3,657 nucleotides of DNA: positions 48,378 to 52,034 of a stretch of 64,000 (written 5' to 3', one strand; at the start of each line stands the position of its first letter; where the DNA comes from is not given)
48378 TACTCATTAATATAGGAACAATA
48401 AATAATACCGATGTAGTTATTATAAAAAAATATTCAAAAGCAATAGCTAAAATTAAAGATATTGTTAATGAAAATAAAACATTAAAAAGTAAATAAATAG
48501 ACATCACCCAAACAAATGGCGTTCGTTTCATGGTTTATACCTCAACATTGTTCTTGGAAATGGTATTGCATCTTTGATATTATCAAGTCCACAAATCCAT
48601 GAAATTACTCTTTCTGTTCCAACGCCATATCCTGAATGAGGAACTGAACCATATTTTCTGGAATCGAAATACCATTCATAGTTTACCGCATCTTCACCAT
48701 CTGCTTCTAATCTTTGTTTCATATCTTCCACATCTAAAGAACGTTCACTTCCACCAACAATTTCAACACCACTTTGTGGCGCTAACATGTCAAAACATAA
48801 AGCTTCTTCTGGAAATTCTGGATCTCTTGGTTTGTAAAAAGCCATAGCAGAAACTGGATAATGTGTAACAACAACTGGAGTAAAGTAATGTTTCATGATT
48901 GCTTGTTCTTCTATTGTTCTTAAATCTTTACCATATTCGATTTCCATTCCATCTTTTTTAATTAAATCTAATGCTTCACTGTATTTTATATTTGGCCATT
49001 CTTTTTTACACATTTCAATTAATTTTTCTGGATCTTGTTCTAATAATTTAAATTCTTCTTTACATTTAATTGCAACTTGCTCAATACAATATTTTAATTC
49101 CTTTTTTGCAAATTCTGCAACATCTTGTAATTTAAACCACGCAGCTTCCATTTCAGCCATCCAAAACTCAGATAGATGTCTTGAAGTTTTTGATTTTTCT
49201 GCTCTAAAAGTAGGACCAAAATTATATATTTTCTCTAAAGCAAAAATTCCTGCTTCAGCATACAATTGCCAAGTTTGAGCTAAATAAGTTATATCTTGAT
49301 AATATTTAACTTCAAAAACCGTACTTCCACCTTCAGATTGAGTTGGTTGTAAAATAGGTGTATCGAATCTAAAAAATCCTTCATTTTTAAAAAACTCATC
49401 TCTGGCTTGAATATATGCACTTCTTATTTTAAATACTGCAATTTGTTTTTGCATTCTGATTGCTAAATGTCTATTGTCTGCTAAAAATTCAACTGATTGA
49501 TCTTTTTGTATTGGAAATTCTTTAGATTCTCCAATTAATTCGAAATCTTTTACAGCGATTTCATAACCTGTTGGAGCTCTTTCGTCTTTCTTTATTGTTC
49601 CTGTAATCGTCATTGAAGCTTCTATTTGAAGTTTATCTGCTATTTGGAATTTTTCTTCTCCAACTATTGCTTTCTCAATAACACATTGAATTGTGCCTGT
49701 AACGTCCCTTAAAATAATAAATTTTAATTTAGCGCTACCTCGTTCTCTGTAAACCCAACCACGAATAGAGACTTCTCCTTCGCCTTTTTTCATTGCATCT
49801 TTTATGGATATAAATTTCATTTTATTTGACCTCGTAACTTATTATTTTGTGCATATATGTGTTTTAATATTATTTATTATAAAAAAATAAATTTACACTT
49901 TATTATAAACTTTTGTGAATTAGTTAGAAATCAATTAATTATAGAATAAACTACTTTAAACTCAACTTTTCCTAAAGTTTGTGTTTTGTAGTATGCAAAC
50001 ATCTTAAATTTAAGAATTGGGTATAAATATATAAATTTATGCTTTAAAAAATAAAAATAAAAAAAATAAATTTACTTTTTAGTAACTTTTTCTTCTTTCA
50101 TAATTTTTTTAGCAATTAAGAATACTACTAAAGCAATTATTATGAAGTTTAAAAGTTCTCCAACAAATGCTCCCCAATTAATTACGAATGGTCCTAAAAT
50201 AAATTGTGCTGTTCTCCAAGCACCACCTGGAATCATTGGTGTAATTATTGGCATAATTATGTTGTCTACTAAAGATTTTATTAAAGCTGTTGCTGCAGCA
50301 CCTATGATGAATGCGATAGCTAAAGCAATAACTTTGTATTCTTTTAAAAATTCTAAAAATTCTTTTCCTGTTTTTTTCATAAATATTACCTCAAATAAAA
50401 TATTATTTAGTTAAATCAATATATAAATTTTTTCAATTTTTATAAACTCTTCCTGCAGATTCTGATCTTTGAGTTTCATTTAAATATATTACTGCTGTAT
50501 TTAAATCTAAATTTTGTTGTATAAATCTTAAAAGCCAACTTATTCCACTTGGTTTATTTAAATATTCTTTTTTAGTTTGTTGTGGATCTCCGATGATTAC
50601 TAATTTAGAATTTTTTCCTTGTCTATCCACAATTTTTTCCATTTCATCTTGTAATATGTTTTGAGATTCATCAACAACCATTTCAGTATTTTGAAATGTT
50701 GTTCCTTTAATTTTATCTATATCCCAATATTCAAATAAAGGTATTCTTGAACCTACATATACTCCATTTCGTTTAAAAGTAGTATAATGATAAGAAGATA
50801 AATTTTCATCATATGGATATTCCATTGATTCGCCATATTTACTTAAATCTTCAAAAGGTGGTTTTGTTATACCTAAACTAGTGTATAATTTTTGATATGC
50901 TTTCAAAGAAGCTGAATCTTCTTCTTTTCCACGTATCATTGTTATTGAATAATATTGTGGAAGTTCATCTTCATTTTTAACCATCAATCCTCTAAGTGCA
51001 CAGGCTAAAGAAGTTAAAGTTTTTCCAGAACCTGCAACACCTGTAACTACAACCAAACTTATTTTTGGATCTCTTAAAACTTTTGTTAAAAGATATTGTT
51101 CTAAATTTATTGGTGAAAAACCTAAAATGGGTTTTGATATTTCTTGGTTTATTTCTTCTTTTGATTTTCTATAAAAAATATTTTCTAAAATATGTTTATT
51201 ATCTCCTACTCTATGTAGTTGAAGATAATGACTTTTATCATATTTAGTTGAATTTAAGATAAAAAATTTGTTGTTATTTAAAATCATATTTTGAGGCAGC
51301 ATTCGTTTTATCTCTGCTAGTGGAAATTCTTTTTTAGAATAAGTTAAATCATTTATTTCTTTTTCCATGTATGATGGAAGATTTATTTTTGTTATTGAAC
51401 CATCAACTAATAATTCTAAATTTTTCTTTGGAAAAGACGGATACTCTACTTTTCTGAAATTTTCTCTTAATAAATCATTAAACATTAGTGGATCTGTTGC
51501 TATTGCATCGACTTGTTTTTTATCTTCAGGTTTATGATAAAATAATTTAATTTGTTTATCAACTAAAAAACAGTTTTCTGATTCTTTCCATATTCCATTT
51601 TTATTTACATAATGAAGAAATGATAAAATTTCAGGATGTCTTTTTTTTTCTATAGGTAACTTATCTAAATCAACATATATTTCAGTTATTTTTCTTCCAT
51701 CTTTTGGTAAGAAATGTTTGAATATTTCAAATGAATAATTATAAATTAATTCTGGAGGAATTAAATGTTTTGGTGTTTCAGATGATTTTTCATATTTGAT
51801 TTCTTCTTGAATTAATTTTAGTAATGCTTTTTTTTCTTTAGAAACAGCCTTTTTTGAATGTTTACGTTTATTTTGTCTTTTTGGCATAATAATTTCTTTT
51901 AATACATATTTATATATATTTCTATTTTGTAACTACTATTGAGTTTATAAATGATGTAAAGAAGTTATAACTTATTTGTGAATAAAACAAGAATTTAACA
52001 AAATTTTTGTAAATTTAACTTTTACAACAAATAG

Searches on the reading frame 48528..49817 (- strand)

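Call 53: search_protein_families(library=pfam, proteins=[window:48528-49817:-], max_evalue=0.00001)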
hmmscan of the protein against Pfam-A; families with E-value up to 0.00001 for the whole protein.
window:48528-49817:- (429 aa): 2 families
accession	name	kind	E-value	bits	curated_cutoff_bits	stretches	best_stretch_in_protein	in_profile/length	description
PF00152.25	tRNA-synt_2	-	4.8e-66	223.3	25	1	110-423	3-307/308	tRNA synthetases class II (D, K and N)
PF01336.31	tRNA_anti-codon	-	8.2e-17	61.4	27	1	16-95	1-75/75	OB-fold nucleic acid binding domain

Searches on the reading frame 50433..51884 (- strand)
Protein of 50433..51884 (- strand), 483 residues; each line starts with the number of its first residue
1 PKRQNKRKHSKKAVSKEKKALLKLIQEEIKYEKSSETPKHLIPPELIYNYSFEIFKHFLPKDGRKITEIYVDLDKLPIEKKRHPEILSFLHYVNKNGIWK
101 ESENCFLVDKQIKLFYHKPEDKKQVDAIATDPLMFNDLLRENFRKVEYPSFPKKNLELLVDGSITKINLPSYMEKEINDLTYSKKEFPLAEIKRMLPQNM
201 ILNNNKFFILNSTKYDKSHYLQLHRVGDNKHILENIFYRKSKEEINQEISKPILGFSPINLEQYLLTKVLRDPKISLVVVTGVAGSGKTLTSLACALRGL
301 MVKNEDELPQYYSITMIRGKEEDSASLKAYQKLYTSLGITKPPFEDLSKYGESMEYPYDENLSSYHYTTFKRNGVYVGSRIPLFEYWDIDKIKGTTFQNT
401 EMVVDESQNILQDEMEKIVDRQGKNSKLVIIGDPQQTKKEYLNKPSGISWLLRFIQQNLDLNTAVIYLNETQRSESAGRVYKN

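Call 53: search_protein_families(library=pfam, proteins=[window:50433-51884:-], max_evalue=0.00001)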
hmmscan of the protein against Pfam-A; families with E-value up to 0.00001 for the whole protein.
window:50433-51884:- (483 aa): 2 families
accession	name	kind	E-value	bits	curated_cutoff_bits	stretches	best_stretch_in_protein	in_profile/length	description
PF02562.22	PhoH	-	3.1e-20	73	27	1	386-480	107-200/205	PhoH-like protein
PF13245.12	AAA_19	-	7e-06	26.7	25.1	0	395-437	87-129/134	AAA domain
